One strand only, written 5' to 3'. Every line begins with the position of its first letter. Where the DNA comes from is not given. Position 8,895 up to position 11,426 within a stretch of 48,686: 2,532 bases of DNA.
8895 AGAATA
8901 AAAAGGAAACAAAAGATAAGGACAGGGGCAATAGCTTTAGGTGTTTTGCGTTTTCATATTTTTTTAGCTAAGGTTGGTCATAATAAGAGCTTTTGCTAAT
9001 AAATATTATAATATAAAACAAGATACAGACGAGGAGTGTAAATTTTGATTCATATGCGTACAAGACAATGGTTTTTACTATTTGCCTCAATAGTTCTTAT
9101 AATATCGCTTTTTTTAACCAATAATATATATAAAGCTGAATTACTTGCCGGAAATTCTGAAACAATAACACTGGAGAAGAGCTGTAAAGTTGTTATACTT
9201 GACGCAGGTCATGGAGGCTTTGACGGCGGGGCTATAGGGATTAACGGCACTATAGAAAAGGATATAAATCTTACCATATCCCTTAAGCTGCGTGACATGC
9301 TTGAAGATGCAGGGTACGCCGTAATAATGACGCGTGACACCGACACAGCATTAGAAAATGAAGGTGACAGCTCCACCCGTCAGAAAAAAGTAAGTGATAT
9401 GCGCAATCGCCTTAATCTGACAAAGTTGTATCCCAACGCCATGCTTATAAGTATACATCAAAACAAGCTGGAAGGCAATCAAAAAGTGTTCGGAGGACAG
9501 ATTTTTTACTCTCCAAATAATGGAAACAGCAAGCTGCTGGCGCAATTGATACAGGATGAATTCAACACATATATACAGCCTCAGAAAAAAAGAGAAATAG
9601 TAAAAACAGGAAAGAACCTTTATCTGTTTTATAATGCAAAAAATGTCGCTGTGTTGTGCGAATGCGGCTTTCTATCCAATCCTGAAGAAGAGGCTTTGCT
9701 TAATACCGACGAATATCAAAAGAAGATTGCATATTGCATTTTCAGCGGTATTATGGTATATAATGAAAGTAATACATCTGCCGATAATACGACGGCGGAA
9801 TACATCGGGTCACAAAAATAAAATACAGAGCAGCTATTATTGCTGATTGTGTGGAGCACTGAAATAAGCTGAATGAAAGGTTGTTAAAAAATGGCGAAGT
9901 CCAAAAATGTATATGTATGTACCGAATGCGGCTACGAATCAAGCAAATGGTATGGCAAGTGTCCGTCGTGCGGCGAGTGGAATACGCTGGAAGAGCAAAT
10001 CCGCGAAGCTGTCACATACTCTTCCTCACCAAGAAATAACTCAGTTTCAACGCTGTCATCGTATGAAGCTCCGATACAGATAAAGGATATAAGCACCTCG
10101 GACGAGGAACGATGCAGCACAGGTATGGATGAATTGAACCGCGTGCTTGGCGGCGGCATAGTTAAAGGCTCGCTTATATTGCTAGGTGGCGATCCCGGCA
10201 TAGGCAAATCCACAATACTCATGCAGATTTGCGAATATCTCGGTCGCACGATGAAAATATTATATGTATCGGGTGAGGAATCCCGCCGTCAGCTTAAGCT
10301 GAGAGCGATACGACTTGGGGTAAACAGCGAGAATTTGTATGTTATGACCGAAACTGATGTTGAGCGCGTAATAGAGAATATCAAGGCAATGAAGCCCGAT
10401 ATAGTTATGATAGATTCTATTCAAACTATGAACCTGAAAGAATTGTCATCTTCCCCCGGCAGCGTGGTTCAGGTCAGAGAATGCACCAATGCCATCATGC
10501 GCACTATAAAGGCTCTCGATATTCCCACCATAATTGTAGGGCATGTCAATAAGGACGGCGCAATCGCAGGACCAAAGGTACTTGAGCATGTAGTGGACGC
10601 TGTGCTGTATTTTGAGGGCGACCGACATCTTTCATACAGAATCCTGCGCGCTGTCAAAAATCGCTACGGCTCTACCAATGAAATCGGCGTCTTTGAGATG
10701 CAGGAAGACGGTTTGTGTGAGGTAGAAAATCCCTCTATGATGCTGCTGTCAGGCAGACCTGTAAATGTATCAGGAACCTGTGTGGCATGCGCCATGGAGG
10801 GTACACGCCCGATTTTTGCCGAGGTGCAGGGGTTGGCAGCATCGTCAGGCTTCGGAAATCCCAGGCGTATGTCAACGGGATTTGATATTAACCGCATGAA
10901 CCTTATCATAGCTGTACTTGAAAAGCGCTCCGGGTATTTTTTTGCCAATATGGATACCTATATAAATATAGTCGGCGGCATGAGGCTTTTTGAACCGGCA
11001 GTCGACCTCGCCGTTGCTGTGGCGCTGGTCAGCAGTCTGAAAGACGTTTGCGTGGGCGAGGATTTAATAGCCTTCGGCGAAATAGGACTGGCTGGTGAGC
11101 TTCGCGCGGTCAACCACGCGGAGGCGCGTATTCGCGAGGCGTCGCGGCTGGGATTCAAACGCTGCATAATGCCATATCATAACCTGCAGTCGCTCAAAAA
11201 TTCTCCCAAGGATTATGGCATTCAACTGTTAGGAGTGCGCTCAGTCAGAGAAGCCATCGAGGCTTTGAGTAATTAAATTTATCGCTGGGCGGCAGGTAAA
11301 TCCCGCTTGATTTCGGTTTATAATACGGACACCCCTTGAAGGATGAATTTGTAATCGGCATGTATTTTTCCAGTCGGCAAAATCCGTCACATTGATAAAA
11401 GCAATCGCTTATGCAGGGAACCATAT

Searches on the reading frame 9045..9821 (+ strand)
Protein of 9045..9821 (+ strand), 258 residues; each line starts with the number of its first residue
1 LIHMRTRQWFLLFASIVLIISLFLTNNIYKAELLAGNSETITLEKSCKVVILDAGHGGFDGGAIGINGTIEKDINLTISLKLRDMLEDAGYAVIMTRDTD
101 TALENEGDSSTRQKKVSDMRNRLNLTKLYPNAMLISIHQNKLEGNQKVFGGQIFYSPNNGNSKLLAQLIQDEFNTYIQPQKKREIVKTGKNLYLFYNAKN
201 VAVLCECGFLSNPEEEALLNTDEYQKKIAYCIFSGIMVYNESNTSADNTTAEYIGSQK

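Call 65: search_protein_families(library=pfam, proteins=[window:9045-9821:+], max_evalue=0.00001)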
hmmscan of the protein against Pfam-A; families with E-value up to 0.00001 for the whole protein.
window:9045-9821:+ (258 aa): 1 family
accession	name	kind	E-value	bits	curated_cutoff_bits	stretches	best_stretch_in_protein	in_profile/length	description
PF01520.23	Amidase_3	-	1.6e-43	149.2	27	1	50-236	1-172/174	N-acetylmuramoyl-L-alanine amidase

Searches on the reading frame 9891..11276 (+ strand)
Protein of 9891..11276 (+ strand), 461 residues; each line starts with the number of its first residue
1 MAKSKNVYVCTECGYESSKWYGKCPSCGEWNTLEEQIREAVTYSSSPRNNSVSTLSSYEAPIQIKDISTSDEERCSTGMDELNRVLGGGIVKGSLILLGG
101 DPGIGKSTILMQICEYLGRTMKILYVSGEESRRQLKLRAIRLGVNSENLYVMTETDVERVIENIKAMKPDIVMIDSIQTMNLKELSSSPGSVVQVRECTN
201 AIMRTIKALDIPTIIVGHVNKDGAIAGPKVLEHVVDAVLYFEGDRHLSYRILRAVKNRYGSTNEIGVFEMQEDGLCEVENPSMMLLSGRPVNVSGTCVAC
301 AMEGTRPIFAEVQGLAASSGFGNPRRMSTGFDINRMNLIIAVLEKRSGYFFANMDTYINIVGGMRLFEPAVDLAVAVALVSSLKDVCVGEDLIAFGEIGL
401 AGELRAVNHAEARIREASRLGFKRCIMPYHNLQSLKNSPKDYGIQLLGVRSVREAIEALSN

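Call 65: search_protein_families(library=pfam, proteins=[window:9891-11276:+], max_evalue=0.00001)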
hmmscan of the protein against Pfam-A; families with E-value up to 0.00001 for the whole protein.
window:9891-11276:+ (461 aa): 7 families
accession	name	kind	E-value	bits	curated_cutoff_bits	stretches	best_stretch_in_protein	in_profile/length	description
PF06745.19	ATPase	-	8.1e-16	58.5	26.6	1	76-149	2-77/231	KaiC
PF13481.12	AAA_25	-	8.4e-14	52.1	27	1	73-224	13-195/195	AAA domain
PF18073.7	Zn_ribbon_LapB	-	1.1e-13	51.1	25.7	1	8-35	1-28/28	Rubredoxin metal binding domain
PF03796.21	DnaB_C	-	2.7e-10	40.5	27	1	76-187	3-119/255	DnaB-like helicase C terminal domain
PF13541.12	ChlI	-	2e-09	37.9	27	1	345-431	35-121/121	Subunit ChlI of Mg-chelatase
PF00004.35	AAA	-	1.4e-08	35.7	21.2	1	96-221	1-110/131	ATPase family associated with various cellular activities (AAA)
PF05362.19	Lon_C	-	5.2e-07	29.9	21.1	1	368-445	109-188/205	Lon protease (S16) C-terminal proteolytic domain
